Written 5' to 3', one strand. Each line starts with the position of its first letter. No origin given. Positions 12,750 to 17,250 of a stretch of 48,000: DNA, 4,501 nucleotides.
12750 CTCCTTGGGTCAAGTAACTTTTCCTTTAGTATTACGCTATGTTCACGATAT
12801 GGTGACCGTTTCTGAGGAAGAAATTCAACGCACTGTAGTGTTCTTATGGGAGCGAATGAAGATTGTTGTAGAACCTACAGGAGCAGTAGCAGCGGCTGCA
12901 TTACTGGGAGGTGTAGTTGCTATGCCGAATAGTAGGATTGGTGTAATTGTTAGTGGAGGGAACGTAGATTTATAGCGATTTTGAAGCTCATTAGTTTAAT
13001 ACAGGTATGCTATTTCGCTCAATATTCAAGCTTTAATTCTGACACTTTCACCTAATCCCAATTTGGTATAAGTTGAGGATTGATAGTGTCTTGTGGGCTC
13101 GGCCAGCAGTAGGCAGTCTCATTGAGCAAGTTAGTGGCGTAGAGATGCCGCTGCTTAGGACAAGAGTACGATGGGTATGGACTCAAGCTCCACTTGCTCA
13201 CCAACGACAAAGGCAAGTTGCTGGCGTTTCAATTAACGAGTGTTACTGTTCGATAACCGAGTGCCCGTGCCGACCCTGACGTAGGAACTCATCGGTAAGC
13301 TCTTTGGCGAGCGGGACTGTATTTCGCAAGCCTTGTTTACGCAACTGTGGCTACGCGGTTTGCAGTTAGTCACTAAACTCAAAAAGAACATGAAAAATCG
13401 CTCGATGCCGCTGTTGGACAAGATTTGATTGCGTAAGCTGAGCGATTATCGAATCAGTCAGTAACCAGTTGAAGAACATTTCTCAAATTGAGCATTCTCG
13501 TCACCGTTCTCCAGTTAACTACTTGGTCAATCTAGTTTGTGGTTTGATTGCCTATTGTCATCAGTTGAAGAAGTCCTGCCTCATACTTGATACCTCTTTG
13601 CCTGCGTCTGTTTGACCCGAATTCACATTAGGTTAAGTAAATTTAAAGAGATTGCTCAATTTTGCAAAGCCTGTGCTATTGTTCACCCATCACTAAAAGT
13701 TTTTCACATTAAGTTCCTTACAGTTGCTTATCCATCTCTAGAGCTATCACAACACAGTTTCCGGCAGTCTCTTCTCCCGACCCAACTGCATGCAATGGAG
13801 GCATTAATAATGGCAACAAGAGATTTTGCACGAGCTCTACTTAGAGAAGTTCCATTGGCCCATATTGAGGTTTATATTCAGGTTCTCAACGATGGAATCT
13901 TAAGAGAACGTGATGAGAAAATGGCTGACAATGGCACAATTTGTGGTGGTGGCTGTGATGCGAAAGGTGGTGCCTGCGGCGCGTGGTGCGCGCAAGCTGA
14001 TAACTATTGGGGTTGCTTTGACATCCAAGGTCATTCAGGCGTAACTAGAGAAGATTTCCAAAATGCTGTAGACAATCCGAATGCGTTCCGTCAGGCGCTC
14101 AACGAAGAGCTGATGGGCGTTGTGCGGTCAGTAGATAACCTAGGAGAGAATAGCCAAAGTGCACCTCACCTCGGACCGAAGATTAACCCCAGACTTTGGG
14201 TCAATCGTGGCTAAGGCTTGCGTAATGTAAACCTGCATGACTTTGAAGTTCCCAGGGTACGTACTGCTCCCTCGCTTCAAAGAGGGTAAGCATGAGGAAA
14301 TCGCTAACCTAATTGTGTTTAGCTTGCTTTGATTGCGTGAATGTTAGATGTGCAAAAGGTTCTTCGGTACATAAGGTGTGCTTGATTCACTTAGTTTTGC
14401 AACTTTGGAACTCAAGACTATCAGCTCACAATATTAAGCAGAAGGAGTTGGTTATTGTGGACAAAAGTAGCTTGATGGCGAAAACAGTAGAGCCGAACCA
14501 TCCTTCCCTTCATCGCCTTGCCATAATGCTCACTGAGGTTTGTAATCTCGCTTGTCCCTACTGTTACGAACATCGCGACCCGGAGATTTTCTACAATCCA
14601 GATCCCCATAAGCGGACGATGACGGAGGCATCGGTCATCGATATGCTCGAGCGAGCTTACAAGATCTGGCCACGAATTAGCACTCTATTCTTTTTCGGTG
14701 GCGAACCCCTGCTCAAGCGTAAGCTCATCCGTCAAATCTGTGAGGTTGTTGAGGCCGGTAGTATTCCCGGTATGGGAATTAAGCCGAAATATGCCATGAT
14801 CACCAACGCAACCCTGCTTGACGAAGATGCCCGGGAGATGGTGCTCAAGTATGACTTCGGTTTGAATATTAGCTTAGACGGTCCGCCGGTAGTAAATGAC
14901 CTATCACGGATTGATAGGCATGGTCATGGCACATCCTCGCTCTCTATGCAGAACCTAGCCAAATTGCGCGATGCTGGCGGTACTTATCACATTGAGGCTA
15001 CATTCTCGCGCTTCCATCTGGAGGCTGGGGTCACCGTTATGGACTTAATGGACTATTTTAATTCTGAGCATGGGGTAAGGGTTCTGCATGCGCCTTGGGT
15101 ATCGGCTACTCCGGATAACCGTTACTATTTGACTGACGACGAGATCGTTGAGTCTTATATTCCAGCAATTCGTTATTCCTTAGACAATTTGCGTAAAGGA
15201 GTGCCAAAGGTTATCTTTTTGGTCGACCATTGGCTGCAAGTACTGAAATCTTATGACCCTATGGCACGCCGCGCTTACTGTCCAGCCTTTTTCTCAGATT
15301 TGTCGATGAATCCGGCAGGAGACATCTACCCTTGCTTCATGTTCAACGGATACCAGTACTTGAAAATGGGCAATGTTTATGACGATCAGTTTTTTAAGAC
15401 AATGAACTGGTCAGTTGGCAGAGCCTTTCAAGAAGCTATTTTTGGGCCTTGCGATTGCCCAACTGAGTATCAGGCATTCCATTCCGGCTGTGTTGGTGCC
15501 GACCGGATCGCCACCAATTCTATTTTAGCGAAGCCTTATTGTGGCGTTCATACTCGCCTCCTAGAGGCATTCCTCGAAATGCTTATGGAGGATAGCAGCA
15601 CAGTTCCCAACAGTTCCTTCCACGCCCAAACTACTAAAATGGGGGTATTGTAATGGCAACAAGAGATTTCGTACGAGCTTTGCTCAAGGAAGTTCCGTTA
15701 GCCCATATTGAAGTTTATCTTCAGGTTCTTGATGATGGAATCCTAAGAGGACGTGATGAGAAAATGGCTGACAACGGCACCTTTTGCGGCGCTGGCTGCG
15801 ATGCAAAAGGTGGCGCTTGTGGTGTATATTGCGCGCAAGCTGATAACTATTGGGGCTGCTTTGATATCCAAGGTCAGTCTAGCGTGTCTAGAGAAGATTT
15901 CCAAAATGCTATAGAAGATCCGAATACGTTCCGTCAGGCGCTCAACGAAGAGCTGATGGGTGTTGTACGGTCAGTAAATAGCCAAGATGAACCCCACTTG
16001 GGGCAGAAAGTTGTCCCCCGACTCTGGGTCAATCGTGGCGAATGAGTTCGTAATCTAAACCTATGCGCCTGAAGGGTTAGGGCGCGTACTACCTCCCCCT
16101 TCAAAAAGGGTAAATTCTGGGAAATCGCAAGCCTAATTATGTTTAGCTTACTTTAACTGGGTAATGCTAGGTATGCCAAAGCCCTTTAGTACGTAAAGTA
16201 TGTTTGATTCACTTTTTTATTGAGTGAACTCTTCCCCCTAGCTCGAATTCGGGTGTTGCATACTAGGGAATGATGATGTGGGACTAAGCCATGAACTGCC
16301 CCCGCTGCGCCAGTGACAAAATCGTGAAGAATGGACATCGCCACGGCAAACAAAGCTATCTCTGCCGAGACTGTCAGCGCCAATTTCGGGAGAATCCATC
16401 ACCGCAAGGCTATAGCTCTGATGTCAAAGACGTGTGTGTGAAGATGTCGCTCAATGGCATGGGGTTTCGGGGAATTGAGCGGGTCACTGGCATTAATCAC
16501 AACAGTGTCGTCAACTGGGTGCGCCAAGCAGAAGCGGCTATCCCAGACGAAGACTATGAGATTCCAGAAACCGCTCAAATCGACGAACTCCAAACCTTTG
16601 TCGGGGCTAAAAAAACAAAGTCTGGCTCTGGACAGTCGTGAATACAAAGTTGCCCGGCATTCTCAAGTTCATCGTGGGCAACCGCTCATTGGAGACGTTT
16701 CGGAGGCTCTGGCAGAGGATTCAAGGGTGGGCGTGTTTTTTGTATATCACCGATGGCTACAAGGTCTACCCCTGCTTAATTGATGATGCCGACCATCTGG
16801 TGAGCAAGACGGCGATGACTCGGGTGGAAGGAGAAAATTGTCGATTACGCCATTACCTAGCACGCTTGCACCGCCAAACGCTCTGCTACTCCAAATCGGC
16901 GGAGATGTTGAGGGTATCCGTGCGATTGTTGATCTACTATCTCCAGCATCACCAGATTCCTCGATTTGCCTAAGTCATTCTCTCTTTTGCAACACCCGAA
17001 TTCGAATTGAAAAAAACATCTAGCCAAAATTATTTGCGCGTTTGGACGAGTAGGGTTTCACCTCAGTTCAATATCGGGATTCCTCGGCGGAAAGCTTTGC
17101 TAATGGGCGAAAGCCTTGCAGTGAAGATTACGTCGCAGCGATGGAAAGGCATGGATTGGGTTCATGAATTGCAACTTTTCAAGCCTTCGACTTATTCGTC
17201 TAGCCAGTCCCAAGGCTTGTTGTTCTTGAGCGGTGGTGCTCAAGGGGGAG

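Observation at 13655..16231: Radical-SAM/SPASM enzyme flanked by two paralogous ~130-aa five-cysteine proteins: candidate undescribed rSAM-modified peptide/protein system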

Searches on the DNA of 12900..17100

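Call 62: search_rna_families(source=window, start=12900, end=17100, threshold=evalue, max_evalue=1)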
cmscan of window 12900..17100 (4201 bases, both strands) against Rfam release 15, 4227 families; matches with E-value up to 1: 0.
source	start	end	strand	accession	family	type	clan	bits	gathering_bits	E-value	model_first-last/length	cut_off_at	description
